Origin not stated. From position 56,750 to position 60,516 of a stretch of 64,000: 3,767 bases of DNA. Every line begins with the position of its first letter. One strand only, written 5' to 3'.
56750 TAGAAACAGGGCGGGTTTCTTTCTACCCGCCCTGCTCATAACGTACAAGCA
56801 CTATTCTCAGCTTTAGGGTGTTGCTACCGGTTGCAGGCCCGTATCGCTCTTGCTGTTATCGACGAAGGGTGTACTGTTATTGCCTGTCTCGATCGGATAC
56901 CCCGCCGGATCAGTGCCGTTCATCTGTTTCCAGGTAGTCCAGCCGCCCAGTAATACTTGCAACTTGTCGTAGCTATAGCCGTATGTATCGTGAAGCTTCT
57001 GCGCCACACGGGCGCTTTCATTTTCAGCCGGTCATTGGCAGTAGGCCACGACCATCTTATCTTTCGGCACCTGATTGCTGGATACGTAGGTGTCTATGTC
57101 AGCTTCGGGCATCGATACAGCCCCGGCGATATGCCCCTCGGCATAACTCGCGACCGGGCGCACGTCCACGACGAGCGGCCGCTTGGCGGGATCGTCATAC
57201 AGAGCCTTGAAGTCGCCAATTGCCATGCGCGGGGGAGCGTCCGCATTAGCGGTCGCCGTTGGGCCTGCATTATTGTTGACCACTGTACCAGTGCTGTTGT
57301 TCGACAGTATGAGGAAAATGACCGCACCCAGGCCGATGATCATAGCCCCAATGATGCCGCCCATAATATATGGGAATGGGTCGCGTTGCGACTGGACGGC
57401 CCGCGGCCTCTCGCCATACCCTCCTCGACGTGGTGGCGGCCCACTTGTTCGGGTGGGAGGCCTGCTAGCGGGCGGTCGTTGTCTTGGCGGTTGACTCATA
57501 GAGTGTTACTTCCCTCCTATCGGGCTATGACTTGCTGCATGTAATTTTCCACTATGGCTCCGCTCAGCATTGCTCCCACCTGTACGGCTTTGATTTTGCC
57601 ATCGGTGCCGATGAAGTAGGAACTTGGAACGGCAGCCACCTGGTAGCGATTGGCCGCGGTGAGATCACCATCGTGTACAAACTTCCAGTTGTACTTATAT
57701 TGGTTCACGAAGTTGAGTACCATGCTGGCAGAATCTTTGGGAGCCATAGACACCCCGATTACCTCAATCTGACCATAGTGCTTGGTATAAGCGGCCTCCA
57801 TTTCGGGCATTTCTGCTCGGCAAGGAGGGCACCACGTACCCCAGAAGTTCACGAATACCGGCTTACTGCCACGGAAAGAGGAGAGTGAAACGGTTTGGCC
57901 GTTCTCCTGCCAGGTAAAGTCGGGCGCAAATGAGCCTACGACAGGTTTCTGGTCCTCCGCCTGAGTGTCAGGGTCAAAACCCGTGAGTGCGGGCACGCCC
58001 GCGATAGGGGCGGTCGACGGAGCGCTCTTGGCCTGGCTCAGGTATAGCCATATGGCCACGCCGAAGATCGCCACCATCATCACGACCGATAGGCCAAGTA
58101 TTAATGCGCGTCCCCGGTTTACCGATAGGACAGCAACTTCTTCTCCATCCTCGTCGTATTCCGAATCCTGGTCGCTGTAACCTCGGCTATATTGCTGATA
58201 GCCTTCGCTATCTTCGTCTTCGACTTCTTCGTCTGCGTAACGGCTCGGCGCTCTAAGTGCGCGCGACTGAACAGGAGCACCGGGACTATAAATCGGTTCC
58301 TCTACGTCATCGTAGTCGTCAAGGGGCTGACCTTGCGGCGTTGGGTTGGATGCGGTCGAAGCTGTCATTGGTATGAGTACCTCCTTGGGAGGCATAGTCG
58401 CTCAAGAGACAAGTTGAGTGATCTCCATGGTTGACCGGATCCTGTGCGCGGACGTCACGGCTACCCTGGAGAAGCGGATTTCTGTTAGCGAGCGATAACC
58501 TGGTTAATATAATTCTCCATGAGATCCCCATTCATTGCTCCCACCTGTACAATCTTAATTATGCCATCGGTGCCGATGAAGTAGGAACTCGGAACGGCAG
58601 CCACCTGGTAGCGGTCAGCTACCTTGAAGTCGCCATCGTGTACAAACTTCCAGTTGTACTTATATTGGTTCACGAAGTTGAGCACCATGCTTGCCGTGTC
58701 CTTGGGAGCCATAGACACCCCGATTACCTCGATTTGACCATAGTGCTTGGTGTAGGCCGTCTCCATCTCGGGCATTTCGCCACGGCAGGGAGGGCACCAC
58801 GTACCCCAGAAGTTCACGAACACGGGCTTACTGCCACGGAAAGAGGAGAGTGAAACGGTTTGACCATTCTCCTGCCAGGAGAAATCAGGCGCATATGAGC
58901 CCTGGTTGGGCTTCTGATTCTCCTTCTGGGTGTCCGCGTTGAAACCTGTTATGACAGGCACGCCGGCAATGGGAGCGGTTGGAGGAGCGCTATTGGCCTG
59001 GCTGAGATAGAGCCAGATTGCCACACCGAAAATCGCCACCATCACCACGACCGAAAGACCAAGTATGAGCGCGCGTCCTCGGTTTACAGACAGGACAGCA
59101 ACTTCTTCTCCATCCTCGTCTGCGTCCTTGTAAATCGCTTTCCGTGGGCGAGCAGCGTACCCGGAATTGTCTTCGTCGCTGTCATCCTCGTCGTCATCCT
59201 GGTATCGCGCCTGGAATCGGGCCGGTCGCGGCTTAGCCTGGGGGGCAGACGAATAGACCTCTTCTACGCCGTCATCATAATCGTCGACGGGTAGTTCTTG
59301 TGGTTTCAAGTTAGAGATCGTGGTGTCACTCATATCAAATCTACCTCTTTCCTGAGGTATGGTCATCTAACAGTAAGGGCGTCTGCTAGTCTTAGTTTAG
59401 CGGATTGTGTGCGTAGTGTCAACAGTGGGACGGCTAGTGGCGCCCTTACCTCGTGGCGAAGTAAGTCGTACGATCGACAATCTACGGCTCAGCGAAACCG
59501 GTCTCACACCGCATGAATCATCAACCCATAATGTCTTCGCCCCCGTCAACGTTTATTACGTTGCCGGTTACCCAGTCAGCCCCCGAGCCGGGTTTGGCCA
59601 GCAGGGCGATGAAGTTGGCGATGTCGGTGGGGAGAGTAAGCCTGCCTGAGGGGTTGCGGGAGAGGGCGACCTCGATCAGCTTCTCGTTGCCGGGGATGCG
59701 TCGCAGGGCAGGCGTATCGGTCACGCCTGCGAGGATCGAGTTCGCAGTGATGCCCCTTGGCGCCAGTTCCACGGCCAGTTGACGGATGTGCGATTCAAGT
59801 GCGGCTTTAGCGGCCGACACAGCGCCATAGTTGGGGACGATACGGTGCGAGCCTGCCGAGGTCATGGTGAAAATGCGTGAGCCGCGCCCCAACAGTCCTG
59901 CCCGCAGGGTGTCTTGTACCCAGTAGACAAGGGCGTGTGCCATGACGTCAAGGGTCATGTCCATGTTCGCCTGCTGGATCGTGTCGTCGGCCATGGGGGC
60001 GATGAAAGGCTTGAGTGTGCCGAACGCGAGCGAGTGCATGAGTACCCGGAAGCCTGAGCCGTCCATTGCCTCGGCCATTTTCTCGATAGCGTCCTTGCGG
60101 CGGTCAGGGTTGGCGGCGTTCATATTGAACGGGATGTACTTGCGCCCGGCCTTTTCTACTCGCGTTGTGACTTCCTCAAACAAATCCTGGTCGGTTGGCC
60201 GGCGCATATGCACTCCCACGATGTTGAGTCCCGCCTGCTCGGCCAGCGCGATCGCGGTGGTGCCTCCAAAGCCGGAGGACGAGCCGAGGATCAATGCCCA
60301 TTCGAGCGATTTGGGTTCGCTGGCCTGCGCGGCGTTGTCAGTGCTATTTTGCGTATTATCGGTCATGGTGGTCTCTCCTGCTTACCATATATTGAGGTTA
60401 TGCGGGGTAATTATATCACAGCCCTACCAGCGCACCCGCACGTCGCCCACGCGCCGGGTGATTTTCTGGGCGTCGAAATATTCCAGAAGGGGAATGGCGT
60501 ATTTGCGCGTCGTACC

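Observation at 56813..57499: Rhodanese gene split by one in-frame UGA right after the catalytic Cys, 3.4 kb from selB: candidate CxU selenoprotein.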

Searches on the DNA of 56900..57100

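Call 68: search_rna_families(source=window, start=56900, end=57100, threshold=evalue, max_evalue=10)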
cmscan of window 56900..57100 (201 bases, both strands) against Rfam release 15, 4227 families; matches with E-value up to 10: 1.
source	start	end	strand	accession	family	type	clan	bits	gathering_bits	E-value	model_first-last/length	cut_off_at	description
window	56900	56930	-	RF01514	Afu_513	Gene; snRNA; snoRNA; CD-box;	-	8.8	48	9.4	1-34/103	3'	A. fumigatus snoRNA Afu_513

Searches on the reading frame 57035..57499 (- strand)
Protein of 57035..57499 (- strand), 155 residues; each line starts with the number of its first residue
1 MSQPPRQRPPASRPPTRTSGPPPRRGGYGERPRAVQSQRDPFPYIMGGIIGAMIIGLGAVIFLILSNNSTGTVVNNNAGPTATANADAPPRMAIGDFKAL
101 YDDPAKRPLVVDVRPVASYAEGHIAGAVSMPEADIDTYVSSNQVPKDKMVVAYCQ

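Call 13: find_related_loci(query=A1, collection=genome_contigs, flank=10000)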
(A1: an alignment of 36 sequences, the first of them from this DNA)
Query A1 (155 aa) in genome_contigs; peptide patterns used: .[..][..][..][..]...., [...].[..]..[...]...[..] (x = any residue, [..] = any of these).
139 stretches matched a pattern; 45 encode a relative of the query (tblastn E <= 1e-3); 45 distinct loci.
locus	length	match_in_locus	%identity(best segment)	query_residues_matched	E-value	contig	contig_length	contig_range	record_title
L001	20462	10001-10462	77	1-155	2e-62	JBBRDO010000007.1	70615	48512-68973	MAG: Chloroflexia bacterium isolate Co_metawrap_2454 Cmw_2454_k141_2227616_length_70615_cov_33.0000, whole genome shotgu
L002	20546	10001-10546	52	1-155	1e-50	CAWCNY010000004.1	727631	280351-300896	MAG: uncultured Chloroflexia bacterium isolate MFD04944.bin.1.43 genome assembly, contig: contig_58452, whole genome sho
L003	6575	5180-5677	53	1-155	2e-48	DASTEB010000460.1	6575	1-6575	MAG TPA_asm: Chloroflexia bacterium isolate SMAG_U836 k141_995158, whole genome shotgun sequence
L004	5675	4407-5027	44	1-155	9e-44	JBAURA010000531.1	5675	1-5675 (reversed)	MAG: Chloroflexia bacterium isolate MFD09212_ilm_asm_bin2 k127_162293, whole genome shotgun sequence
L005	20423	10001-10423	57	20-155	1e-42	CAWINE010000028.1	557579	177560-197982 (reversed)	MAG: uncultured Chloroflexia bacterium isolate MFD01213.bin.2.117 genome assembly, contig: contig_9063, whole genome sho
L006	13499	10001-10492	51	1-155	3e-43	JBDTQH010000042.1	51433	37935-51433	MAG: Chloroflexota bacterium isolate cluster3_bin.217 NODE_1568_length_51433_cov_18.802114, whole genome shotgun sequenc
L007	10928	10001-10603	42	1-155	9e-40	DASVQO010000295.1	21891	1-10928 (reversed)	MAG TPA_asm: Chloroflexia bacterium isolate SMAG_U3210 k141_236955, whole genome shotgun sequence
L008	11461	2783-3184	51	35-155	4e-38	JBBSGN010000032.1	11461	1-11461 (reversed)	MAG: Chloroflexia bacterium isolate LS2_sbin.40 LS2_sbin.40_K_277772_L_11461_cov_9.0000, whole genome shotgun sequence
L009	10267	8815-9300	49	1-155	5e-37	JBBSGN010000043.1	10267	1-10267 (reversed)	MAG: Chloroflexia bacterium isolate LS2_sbin.40 LS2_sbin.40_K_802953_L_10267_cov_9.0000, whole genome shotgun sequence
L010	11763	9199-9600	47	30-155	6e-37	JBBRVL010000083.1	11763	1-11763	MAG: Chloroflexia bacterium isolate La3_metabat2.148 La3_metabat2.148_K_2685206_L_11763_cov_11.0000, whole genome shotgu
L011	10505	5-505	43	7-155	8e-37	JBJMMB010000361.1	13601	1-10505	MAG: Chloroflexia bacterium isolate H1_18_all_fractions_metab_maxb_101_63_9 k255_5243768, whole genome shotgun sequence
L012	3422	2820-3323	45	6-155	2e-36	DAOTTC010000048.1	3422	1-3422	MAG TPA_asm: Chloroflexia bacterium isolate B3_56 k87_767345, whole genome shotgun sequence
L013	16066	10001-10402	47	31-155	1e-35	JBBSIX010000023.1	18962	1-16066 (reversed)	MAG: Chloroflexia bacterium isolate LS3_sbin.9 LS3_sbin.9_K_236184_L_18962_cov_11.0000, whole genome shotgun sequence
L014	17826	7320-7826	43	8-155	2e-35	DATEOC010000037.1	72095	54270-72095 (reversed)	MAG TPA_asm: Chloroflexia bacterium isolate SMAG_U8985 k141_677791, whole genome shotgun sequence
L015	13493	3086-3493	44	37-155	5e-35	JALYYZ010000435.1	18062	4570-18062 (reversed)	MAG: Chloroflexota bacterium isolate KAP bin52 SD1490-92_k127_1821781, whole genome shotgun sequence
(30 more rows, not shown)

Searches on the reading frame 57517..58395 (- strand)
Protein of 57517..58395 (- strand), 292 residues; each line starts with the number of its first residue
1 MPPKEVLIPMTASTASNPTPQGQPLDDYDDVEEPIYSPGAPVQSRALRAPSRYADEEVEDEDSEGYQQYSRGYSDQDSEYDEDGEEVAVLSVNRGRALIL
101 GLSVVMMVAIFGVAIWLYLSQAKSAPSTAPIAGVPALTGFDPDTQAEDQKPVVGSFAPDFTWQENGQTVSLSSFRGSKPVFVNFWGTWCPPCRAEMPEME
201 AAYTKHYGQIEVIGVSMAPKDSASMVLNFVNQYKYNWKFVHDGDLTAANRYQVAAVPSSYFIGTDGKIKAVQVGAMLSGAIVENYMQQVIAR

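Call 6: search_protein_families(library=pfam, proteins=[window:57517-58395:-], max_evalue=0.01)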
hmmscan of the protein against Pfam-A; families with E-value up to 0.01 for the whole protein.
window:57517-58395:- (292 aa): 5 families
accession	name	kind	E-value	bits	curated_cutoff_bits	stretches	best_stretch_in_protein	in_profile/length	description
PF00578.27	AhpC-TSA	-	1.1e-24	87.2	26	1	153-270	1-123/124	AhpC/TSA family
PF08534.16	Redoxin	-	1.5e-21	77.2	26.6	1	153-278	2-138/148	Redoxin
PF13905.12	Thioredoxin_8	-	1.3e-11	45.1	27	1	178-268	2-94/94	Thioredoxin-like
PF00085.26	Thioredoxin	-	9.9e-08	32.4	23.5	1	177-220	18-61/103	Thioredoxin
PF13098.12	Thioredoxin_2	-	0.00023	21.9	27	1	177-276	5-95/104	Thioredoxin-like domain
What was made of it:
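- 57517..58395 (-): Membrane-anchored TlpA/ResA-like thioredoxin (WCPPC) directly upstream. It is the inferred redox partner. Pfam AhpC-TSA/Redoxin/Thioredoxin (call 6).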

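Call 25: search_protein_families(library=ncbifam, proteins=[window:57517-58395:-], max_evalue=0.01)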
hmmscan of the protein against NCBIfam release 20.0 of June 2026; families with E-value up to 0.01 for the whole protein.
window:57517-58395:- (292 aa): 14 families
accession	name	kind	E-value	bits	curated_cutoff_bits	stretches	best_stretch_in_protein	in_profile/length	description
NF002854.0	PRK03147.1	subfamily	6.1e-31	107.7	170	1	145-289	30-172/176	thiol-disulfide oxidoreductase ResA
NF041202.1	StoA_CxxC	exception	3.5e-21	75.8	210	1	165-279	42-155/163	endospore biogenesis thiol-disulfide oxidoreductase StoA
TIGR00385.1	dsbE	subfamily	7.4e-14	51.7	123.15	1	161-276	47-158/173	DsbE family thiol:disulfide interchange protein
NF047696.1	ThlDiSintTplARhiz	equivalog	1.2e-11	44.8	230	1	163-222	84-143/219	thiol:disulfide interchange protein TlpA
TIGR01068.1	thioredoxin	equivalog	1.4e-09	38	96.8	1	174-217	11-54/101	thioredoxin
NF010625.0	PRK14018.1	equivalog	6.6e-09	34.8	522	1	173-279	52-163/521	bifunctional peptide-methionine (S)-S-oxide reductase MsrA/peptide-methionine (R)-S-oxide reductase MsrB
NF011941.0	PRK15412.1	equivalog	1.2e-07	31.5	359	1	163-276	54-163/185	thiol:disulfide interchange protein DsbE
NF038285.1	deiodinase_rel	hypoth_equivalog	5e-07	29.5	250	1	149-216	174-243/347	deiodinase family protein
NF008229.0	PRK10996.1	equivalog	1.5e-05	24.7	125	1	175-217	50-92/141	thioredoxin TrxC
NF047697.1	ThioredTrxAClost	equivalog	4.8e-05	23.5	140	1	177-214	17-54/105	thioredoxin TrxA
NF006960.0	PRK09437.1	equivalog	5.7e-05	23.1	140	1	153-253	6-105/156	thioredoxin-dependent thiol peroxidase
NF006898.0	PRK09381.1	equivalog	0.00022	21.6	138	0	179-213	23-57/109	thioredoxin TrxA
NF045694.1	seleno_TsoB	exception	0.00025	19.3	805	1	158-200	455-493/572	rhodanese/DsbD fusion-like selenoprotein TsoB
TIGR02661.1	MauD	equivalog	0.0035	16.8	188.6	1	148-271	43-162/189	methylamine dehydrogenase accessory protein MauD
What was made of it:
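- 57517..58395 (-): The best NCBIfam hit is ResA (call 25).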

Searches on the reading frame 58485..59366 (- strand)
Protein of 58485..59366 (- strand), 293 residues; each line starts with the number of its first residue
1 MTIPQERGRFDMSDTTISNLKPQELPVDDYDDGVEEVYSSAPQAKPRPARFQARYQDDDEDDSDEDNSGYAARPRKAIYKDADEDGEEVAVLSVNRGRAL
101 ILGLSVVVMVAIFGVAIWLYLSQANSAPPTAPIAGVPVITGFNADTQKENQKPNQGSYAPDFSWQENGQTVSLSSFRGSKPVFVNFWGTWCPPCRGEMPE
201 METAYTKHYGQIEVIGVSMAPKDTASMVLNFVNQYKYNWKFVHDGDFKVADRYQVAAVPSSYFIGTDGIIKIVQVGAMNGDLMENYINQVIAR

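Call 6: search_protein_families(library=pfam, proteins=[window:58485-59366:-], max_evalue=0.01)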
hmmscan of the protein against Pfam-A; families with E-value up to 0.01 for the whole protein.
window:58485-59366:- (293 aa): 5 families
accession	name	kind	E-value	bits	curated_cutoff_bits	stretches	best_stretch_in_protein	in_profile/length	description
PF00578.27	AhpC-TSA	-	1.2e-23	83.8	26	1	156-271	2-122/124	AhpC/TSA family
PF08534.16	Redoxin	-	6.3e-21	75.1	26.6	1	155-290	2-147/148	Redoxin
PF13905.12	Thioredoxin_8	-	6e-11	43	27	1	180-269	2-93/94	Thioredoxin-like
PF00085.26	Thioredoxin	-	3e-07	30.8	23.5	1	179-222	18-61/103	Thioredoxin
PF13098.12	Thioredoxin_2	-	0.002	18.9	27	1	179-284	5-101/104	Thioredoxin-like domain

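Call 25: search_protein_families(library=ncbifam, proteins=[window:58485-59366:-], max_evalue=0.01)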
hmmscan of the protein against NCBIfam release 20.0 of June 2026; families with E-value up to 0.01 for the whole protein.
window:58485-59366:- (293 aa): 14 families
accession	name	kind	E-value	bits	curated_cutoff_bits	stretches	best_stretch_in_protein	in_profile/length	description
NF002854.0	PRK03147.1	subfamily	5.7e-32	111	170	1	144-290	27-172/176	thiol-disulfide oxidoreductase ResA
NF041202.1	StoA_CxxC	exception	2.6e-20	72.9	210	1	177-287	51-161/163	endospore biogenesis thiol-disulfide oxidoreductase StoA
TIGR00385.1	dsbE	subfamily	1.2e-14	54.3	123.15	1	164-285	48-165/173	DsbE family thiol:disulfide interchange protein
NF047696.1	ThlDiSintTplARhiz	equivalog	1.9e-11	44.2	230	1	161-225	79-144/219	thiol:disulfide interchange protein TlpA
NF011941.0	PRK15412.1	equivalog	8.5e-10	38.5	359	1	164-289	53-174/185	thiol:disulfide interchange protein DsbE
TIGR01068.1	thioredoxin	equivalog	2e-09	37.5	96.8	1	176-220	11-55/101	thioredoxin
NF010625.0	PRK14018.1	equivalog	2.5e-09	36.2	522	1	175-283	52-165/521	bifunctional peptide-methionine (S)-S-oxide reductase MsrA/peptide-methionine (R)-S-oxide reductase MsrB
NF041054.1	WAxxUGC_long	equivalog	5.2e-08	32.5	300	1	158-270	83-194/354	ResA-like WAxxUGC motif-containing protein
NF038285.1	deiodinase_rel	hypoth_equivalog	6.6e-08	32.4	250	1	145-218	168-243/347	deiodinase family protein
NF006960.0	PRK09437.1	equivalog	1.3e-06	28.5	140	1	154-273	5-123/156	thioredoxin-dependent thiol peroxidase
NF008229.0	PRK10996.1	equivalog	8.7e-06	25.5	125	1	177-219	50-92/141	thioredoxin TrxC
NF047697.1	ThioredTrxAClost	equivalog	0.00024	21.2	140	1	179-216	17-54/105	thioredoxin TrxA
NF045694.1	seleno_TsoB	exception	0.00043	18.5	805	1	160-198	455-492/572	rhodanese/DsbD fusion-like selenoprotein TsoB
NF006898.0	PRK09381.1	equivalog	0.0089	16.4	138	0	181-216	23-58/109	thioredoxin TrxA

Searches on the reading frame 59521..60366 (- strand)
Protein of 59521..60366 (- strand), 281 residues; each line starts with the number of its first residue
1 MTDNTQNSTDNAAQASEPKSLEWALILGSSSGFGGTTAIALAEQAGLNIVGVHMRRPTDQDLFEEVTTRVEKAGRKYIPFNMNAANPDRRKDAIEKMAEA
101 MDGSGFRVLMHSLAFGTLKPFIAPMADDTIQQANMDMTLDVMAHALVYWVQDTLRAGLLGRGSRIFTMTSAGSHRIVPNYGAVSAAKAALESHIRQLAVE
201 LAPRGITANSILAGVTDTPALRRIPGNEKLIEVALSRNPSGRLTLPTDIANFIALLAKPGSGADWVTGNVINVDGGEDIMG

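Call 6: search_protein_families(library=pfam, proteins=[window:59521-60366:-], max_evalue=0.01)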
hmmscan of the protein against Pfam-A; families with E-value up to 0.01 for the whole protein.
window:59521-60366:- (281 aa): 4 families
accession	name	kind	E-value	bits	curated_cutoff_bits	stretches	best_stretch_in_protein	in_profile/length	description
PF13561.12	adh_short_C2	-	8e-41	140.6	27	1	30-276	5-234/236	Enoyl-(Acyl carrier protein) reductase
PF00106.31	adh_short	-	4.6e-19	69.1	26.6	1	23-224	2-190/195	short chain dehydrogenase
PF12242.14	Eno-Rase_NADH_b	-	2.7e-05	24.3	23.4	1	12-58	30-77/79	NAD(P)H binding domain of trans-2-enoyl-CoA reductase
PF23441.1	SDR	-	0.00062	19.7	27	1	160-239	140-217/258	SDR-like rossmann domain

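Call 25: search_protein_families(library=ncbifam, proteins=[window:59521-60366:-], max_evalue=0.01)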
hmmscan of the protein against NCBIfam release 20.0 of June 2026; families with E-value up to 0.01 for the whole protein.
window:59521-60366:- (281 aa): 196 families (the best 25 are shown)
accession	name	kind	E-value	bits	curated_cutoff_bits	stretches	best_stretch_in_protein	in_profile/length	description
NF005975.0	PRK08063.1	equivalog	3.2e-44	151.1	328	1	24-278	7-247/250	enoyl-[acyl-carrier-protein] reductase FabL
NF005559.1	PRK07231.1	subfamily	3.9e-29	101.9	215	1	24-277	7-247/249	glucose 1-dehydrogenase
NF005717.0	PRK07533.1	equivalog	1.3e-26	93.8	337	1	85-280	71-258/259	enoyl-ACP reductase FabI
NF009384.0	PRK12743.1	equivalog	1.9e-25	89.6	264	1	22-280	7-250/258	SDR family oxidoreductase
NF009466.0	PRK12826.1-2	subfamily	5.8e-22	78.4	222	1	24-278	6-245/248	3-oxoacyl-ACP reductase FabG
NF005615.0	PRK07370.1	equivalog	4.3e-21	75.4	391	1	57-281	42-258/259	enoyl-ACP reductase FabI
TIGR01830.1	3oxo_ACP_reduc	equivalog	6.4e-21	75.2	297.75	1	24-276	1-237/239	3-oxoacyl-[acyl-carrier-protein] reductase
NF009468.0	PRK12826.1-4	equivalog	9.4e-21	74.7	318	1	24-277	10-247/256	SDR family oxidoreductase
NF005873.0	PRK07814.1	equivalog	1.4e-20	73.8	346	1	24-276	13-250/263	SDR family oxidoreductase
NF004748.0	PRK06079.1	equivalog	3.7e-20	72.2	362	1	107-277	85-249/252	enoyl-ACP reductase FabI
NF004778.0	PRK06124.1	equivalog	6.3e-20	71.6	303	1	23-277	13-252/256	SDR family oxidoreductase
NF004200.0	PRK05653.1-5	equivalog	6.7e-20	71.7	273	1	24-276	5-240/242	3-oxoacyl-ACP reductase FabG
NF053701.1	CsHdxCHCADhChcB2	equivalog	9.4e-20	71.2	350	1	23-276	5-241/245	cis-4-hydroxycyclohexanecarboxylate dehydrogenase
TIGR01832.1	kduD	equivalog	1.2e-19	70.8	338.85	1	23-276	7-244/248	2-dehydro-3-deoxy-D-gluconate 5-dehydrogenase KduD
NF004197.0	PRK05653.1-1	equivalog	1.3e-19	70.9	332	1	22-276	8-245/249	3-oxoacyl-ACP reductase FabG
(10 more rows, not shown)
